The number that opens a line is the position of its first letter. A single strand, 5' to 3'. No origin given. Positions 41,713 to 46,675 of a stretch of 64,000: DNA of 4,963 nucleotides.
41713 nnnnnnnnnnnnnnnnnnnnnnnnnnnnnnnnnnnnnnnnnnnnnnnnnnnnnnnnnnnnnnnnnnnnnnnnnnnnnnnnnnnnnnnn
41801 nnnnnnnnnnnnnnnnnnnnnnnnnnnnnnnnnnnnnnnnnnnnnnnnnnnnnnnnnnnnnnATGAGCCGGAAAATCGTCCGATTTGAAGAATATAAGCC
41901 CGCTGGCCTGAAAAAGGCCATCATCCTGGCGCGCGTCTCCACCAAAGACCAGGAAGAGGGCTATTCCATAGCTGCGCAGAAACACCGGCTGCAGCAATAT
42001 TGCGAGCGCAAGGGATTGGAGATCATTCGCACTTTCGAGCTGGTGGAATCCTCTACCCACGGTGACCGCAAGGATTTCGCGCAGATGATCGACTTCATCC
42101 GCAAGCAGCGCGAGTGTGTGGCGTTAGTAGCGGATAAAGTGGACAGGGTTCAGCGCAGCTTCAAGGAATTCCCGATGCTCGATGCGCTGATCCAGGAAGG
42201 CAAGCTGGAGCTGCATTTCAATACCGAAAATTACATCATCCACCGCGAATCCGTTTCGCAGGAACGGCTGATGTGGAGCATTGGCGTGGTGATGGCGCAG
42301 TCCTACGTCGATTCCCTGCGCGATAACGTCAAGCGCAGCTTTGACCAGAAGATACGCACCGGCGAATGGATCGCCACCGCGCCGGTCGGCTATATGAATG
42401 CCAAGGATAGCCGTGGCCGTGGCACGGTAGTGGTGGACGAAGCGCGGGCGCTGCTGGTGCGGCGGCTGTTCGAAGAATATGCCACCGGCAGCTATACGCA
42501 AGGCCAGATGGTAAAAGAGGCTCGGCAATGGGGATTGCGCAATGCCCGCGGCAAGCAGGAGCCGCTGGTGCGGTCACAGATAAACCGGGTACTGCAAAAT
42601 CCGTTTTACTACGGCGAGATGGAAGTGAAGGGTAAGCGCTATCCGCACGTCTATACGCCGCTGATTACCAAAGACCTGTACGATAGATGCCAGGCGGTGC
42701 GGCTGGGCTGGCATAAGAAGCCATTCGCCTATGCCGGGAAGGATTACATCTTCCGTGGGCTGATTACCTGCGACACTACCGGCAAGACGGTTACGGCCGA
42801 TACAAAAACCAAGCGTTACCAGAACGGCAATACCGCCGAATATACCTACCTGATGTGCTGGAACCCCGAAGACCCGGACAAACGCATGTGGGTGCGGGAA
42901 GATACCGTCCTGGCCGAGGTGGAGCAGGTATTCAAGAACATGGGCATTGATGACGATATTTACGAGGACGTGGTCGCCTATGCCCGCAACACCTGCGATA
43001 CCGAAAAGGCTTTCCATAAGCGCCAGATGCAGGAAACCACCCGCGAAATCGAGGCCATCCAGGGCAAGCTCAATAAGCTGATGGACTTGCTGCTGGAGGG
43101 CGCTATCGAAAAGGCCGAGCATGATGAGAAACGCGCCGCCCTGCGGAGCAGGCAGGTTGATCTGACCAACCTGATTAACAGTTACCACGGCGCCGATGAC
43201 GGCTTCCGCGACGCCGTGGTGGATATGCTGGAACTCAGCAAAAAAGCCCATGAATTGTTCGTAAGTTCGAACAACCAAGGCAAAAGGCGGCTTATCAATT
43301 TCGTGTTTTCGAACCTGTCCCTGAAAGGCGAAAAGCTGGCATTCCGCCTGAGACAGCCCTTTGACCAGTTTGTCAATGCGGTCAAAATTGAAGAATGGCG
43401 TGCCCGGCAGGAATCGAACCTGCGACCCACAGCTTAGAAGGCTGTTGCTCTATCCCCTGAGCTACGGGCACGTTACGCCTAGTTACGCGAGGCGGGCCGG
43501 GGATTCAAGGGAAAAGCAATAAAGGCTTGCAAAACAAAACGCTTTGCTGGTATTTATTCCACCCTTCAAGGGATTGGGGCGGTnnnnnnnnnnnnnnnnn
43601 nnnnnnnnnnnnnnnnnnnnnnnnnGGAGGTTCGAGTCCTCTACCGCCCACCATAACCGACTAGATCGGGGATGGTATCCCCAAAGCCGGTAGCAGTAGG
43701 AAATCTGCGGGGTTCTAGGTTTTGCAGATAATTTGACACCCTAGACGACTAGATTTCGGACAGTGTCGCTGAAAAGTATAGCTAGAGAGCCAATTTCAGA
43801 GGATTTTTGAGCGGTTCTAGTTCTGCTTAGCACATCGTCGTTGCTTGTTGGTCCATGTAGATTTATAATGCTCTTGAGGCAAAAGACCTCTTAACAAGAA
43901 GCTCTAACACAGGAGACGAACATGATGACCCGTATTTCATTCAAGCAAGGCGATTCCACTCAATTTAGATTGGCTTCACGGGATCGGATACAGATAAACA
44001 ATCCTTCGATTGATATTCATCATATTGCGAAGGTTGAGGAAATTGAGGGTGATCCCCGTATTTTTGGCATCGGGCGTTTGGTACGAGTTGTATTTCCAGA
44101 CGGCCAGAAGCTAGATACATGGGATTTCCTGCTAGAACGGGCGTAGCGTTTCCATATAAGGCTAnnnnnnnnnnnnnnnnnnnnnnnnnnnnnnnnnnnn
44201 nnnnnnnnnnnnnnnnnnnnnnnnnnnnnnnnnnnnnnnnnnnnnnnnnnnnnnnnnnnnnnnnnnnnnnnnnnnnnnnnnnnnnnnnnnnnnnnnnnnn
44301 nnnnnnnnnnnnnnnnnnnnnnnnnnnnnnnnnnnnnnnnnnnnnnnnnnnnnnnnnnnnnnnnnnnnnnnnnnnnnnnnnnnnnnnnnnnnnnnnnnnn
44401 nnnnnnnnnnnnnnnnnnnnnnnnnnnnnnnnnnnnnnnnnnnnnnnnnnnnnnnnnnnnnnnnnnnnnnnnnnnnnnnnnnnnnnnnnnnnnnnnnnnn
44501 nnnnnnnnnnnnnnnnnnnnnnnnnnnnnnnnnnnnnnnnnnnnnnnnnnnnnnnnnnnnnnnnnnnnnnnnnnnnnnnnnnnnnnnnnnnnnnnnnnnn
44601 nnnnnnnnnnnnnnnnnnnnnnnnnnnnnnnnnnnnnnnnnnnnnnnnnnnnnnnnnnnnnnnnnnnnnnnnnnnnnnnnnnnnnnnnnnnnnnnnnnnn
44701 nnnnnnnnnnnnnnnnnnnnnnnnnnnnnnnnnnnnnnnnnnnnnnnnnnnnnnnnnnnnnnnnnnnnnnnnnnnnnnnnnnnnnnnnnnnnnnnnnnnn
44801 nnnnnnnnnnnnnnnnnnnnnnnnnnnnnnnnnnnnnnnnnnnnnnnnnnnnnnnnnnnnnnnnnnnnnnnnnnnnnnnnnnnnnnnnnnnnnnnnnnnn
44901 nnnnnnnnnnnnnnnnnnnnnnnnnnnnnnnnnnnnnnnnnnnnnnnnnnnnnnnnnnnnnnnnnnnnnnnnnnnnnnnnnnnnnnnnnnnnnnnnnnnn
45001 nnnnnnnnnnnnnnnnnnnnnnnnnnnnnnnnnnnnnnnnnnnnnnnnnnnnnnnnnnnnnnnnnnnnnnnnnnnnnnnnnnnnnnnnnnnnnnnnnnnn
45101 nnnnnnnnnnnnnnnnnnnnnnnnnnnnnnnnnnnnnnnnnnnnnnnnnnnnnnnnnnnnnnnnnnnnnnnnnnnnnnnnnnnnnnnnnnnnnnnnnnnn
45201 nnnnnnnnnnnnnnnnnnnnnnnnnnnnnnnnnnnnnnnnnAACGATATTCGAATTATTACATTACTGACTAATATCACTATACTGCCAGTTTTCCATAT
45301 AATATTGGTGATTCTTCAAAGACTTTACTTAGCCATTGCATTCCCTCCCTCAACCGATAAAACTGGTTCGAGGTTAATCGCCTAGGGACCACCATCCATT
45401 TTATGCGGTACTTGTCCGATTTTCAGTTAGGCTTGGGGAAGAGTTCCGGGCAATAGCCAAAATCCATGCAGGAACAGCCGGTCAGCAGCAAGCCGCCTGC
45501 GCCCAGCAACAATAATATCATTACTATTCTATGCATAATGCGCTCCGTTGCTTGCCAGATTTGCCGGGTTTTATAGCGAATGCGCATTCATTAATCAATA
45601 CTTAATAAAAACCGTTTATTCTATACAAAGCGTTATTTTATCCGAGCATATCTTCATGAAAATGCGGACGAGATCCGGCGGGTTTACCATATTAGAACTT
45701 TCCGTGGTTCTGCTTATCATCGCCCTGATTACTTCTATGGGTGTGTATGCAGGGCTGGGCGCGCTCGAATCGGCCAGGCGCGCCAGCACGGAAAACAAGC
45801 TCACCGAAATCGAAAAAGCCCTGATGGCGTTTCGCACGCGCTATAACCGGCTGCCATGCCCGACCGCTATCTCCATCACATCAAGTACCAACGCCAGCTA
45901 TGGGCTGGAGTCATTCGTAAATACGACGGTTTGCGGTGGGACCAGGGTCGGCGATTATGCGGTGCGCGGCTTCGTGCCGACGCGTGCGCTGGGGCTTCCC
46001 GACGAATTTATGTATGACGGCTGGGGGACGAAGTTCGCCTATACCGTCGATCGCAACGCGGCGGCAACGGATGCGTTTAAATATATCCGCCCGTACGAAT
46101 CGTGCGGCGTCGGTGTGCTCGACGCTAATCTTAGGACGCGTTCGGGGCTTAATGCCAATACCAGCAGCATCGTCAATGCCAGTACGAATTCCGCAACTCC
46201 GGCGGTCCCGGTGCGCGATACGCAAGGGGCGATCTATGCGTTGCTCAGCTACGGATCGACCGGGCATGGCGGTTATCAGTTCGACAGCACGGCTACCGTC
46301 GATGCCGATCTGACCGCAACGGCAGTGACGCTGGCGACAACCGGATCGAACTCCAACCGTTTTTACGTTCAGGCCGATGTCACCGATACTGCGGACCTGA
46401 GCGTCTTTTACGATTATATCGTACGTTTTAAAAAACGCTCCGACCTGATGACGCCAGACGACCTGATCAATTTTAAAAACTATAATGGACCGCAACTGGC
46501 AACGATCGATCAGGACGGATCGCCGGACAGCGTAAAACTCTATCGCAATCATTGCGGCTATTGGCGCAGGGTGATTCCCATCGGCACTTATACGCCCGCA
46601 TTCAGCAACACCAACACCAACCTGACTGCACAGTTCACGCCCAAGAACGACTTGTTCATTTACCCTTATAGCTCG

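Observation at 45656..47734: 692-aa prepilin fused to beta-propeller-like (FSPD) repeats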

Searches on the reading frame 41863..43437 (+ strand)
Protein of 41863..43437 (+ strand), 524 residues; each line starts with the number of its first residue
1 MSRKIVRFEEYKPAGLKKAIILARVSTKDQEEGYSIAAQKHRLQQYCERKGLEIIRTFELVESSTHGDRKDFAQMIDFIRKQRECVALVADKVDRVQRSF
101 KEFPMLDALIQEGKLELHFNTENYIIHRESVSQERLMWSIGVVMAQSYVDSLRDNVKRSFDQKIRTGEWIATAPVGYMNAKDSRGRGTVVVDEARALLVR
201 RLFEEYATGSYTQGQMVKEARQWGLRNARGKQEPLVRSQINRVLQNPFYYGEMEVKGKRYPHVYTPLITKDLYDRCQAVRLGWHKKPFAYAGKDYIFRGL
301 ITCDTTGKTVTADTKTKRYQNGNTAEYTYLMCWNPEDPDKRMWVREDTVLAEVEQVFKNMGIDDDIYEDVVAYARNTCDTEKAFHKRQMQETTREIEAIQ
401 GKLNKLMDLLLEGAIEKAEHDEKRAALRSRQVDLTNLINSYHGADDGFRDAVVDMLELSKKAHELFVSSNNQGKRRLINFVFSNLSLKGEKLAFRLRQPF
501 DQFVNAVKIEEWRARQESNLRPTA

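Call 6: search_protein_families(library=pfam, proteins=[window:41863-43437:+], max_evalue=0.001)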
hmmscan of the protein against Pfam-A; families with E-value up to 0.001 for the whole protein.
window:41863-43437:+ (524 aa): 2 families
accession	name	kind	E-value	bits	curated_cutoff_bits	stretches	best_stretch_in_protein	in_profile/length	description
PF00239.26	Resolvase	-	9.5e-18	65.1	23.3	1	19-169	1-145/145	Resolvase, N terminal domain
PF07508.19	Recombinase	-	1.2e-10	42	21.1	1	195-279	3-98/102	Recombinase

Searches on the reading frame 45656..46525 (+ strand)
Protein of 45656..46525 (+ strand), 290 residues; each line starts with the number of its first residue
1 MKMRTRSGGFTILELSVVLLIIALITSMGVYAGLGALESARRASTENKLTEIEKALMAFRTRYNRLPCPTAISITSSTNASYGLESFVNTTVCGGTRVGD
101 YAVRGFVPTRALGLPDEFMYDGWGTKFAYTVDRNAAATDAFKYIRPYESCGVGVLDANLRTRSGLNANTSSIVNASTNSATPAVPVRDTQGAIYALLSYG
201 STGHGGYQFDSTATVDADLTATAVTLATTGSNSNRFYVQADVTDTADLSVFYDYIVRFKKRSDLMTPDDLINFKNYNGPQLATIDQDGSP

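Call 52: search_solved_structures(query=A3, max_evalue=10, show_alignments=2)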
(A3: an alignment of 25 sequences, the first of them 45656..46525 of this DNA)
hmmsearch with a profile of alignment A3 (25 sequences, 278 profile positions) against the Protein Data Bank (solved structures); distinct sequences matched with E-value up to 10: 22.
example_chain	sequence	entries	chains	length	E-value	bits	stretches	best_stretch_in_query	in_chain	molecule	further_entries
9egp_A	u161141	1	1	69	3.9e-08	36.1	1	6-70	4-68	Geopilin domain 1 protein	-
7tgg_A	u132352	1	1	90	4.9e-07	32.5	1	5-70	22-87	Geopilin domain 1 protein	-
8uhf_A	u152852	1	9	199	8.9e-07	31.7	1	14-81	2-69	Toxin co-regulated pilin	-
8pfb_G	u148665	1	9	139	2.6e-06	30.1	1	13-84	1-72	Type IV pilin PilE1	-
5wda_A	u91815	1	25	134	6.1e-06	28.9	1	13-71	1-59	General secretion pathway protein G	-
6xxe_A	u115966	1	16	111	7.4e-06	28.6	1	13-111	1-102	Uncharacterized protein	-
8qqj_J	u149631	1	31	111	1.4e-05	27.7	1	13-111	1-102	Type IV narrow pilus major component PilA5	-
8tj2_C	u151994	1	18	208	2.1e-05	27.1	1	13-68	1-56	Type IV major pilin protein PilA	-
9laa_A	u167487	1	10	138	3.3e-05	26.5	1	1-42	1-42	Type IV pilin protein PilA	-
2m7g_A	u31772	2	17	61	8.4e-05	25.2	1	13-70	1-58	Geopilin domain 1 protein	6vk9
9lab_B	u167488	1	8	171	0.001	21.6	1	8-34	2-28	MSHA major pilin subunit MshA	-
5kua_A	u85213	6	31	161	0.0064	19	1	13-77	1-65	pilin | Neisseria meningitidis PilE variant SB-GATDH | Neisseria meningitidis PilE, SB-DATDH variant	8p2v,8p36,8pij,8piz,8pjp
3sok_A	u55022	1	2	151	0.0076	18.8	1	13-48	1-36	Fimbrial protein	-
8p3b_A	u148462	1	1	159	0.0082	18.6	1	13-73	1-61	Fimbrial protein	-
2hi2_A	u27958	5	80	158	0.018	17.5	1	13-63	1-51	Fimbrial protein | PilA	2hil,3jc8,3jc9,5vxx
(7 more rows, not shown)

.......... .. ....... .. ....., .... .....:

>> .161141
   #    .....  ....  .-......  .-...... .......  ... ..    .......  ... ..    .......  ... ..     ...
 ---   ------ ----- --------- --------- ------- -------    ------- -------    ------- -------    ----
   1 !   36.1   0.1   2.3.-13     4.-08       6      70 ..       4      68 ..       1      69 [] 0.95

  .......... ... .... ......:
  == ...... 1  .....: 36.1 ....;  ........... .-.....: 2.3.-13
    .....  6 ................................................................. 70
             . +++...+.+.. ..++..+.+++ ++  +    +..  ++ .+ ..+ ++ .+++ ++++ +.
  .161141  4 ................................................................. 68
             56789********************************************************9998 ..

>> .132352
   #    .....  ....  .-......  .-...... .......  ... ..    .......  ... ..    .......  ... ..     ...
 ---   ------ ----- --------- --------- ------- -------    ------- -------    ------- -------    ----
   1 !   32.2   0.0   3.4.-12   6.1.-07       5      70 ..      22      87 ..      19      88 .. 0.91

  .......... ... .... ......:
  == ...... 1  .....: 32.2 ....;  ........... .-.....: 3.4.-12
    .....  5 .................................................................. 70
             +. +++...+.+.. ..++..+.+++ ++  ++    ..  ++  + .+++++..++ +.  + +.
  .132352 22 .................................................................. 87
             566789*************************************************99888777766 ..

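Call 56: search_protein_families(library=pfam, alignment_id=A4, max_evalue=0.001)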
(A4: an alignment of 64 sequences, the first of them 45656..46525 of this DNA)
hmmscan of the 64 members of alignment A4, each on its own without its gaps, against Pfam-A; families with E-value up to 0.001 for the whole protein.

A. member 1, window:45656-46525:+ (290 aa): 0 families

B. families by the number of members that match (of 64 scanned): 35 families (the first 25 are shown)
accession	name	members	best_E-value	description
PF07963.17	N_methyl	46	4.9e-07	Prokaryotic N-terminal methylation motif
PF01839.29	FG-GAP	29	1.6e-70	FG-GAP repeat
PF13517.12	FG-GAP_3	28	7.1e-30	FG-GAP-like repeat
PF25174.1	Beta-prop_THOC3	16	1.9e-10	THOC3 beta-propeller domain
PF00400.38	WD40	12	1.1e-09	WD domain, G-beta repeat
PF12256.14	TcdB_toxin_midN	11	2.5e-08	Insecticide toxin TcdB middle/N-terminal region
PF23414.1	Beta-prop_EML_2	10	1.6e-07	Echinoderm microtubule-associated protein second beta-propeller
PF01436.27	NHL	9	4.7e-33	NHL repeat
PF24814.1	WD40_Prp19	8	3.3e-08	Prp19 WD40 domain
PF24817.1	WD40_WDHD1_1st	7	2.1e-07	WDHD1 first WD40 domain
PF08450.18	SGL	6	3.7e-19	SMP-30/Gluconolactonase/LRE-like region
PF06739.17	SBBP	5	2.7e-07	Beta-propeller repeat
PF16743.10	PliI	5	9e-06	Periplasmic lysozyme inhibitor of I-type lysozyme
PF07494.17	Reg_prop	4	9.2e-11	Two component regulator propeller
PF13449.12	Phytase-like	4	1.9e-10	Esterase-like activity of phytase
PF07676.18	PD40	4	3.3e-08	WD40-like Beta Propeller Repeat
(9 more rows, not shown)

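Call 63: predict_structure(alignment_id=A4)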
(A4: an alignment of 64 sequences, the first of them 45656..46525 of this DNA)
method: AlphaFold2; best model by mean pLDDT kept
length: 290 residues; sequences in the alignment: 64
mean_pLDDT: 77.3   pTM: 0.77
mean pLDDT of the five models: 77.3, 76.8, 76.3, 75.8, 75.3
residues with pLDDT >= 90: 123; 70-90: 72; 50-70: 45; < 50: 50
segments of 3 or more residues with pLDDT < 50: 174-179, 182-185, 208-232, 279-281, 283-285
pLDDT, mean of each block of 10 residues (from residue 1): 67 93 95 93 97 98 95 80 74 60 91 96 94 92 85 85 63 49 51 93 61 43 39 70 79 91 92 65 53
secondary structure, 60 per line:
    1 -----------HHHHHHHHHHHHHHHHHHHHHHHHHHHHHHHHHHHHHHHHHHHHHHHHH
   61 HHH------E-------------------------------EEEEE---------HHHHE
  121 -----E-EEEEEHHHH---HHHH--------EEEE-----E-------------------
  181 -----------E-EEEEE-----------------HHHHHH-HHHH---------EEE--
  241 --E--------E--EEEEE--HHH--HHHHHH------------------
elements in order: H12-63 E102-106 H116-119 E128-132 H133-136 H140-143 E152-155 E194-198 H216-221 H223-226 E236-238 E255-259 H267-272

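Call 66: fold_search(model_id=the predicted structure, library=pdb)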
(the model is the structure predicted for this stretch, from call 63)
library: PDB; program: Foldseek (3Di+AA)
matches with E <= 10: 8; with E <= 0.001: 0
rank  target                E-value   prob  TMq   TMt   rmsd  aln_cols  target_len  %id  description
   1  9iuf_A                6.5e-02  1.00  0.31  0.42   2.5       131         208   18  Cryo-EM structure of the type IVb pilus from enterotoxigenic Escherichia coli (released 2025-05-28)
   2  3g20_A                2.1e+00  0.33  0.12  0.30   0.9        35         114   28  Crystal structure of the major pseudopilin from the type 2 secretion system of enterohaemorrhagic Escherichia coli (released 2009-07-28)
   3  3s0t_A                2.4e+00  0.21  0.21  0.32   3.2        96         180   14  Crystal structure of the CofA Type IV pilin subunit from enterotoxigenic E. coli (released 2012-04-11)
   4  3g20_B                2.6e+00  0.28  0.12  0.28   0.9        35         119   28  Crystal structure of the major pseudopilin from the type 2 secretion system of enterohaemorrhagic Escherichia coli (released 2009-07-28)
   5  6t8s_AAA              3.3e+00  0.10  0.17  0.35   9.4       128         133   12  Structure of the major Type IV pilin PilA1 from Clostridium difficile (released 2020-03-25)
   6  3s0t_B                4.8e+00  0.08  0.21  0.31   4.4       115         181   11  Crystal structure of the CofA Type IV pilin subunit from enterotoxigenic E. coli (released 2012-04-11)
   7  7bef_A                8.5e+00  0.01  0.07  0.07  17.2        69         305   12  Structures of class II bacterial transcription complexes (released 2021-12-01)
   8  8tj2_A                9.6e+00  0.08  0.15  0.19   4.4        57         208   19  CryoEM structure of Myxococcus xanthus type IV pilus (released 2023-08-09)

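Call 68: search_protein_families(library=ncbifam, alignment_id=A3, max_evalue=0.01)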
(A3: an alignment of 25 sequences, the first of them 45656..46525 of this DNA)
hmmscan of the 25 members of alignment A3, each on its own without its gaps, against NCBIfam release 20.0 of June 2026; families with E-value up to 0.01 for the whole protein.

A. member 1, window:45656-46525:+ (290 aa): 5 families
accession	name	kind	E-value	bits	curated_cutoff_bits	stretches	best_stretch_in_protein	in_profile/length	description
TIGR01710.1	typeII_sec_gspG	equivalog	2.2e-06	27.7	88.85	1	9-67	2-60/134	type II secretion system major pseudopilin GspG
TIGR01708.2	typeII_sec_gspH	equivalog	0.00052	20.1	80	1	9-36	3-30/169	type II secretion system minor pseudopilin GspH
TIGR02532.1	IV_pilin_GFxxxE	domain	0.0032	17.3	16.3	1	9-29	3-23/24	prepilin-type N-terminal cleavage/methylation domain-containing protein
NF007862.0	PRK10574.1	equivalog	0.0037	17.4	138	0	6-39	3-36/145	prepilin peptidase-dependent pilin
TIGR02596.1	TIGR02596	subfamily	0.0088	16.1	70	0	10-57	1-49/196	Verru_Chthon cassette protein D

B. families by the number of members that match (of 25 scanned): 12 families
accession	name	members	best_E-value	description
TIGR01710.1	typeII_sec_gspG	25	2.1e-10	type II secretion system major pseudopilin GspG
TIGR02532.1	IV_pilin_GFxxxE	23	1.4e-07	prepilin-type N-terminal cleavage/methylation domain-containing protein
TIGR01708.2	typeII_sec_gspH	19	4.5e-07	type II secretion system minor pseudopilin GspH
NF040999.1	pilin_ComGC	7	0.00019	competence type IV pilus major pilin ComGC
NF007862.0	PRK10574.1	7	0.00036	prepilin peptidase-dependent pilin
NF007800.0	PRK10506.1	5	0.00095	prepilin peptidase-dependent protein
NF041775.1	typeIV_PilA_Myxo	4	0.0001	type IV pilin protein PilA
TIGR02596.1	TIGR02596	4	0.00091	Verru_Chthon cassette protein D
NF041013.1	T4P_ComGE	2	1.1e-05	competence type IV pilus minor pilin ComGE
TIGR00847.1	ccoS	1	0.0019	cbb3-type cytochrome oxidase assembly protein CcoS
NF040982.1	ComGD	1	0.0049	competence type IV pilus minor pilin ComGD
TIGR01411.1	tatAE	1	0.0077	twin-arginine translocase TatA/TatE family subunit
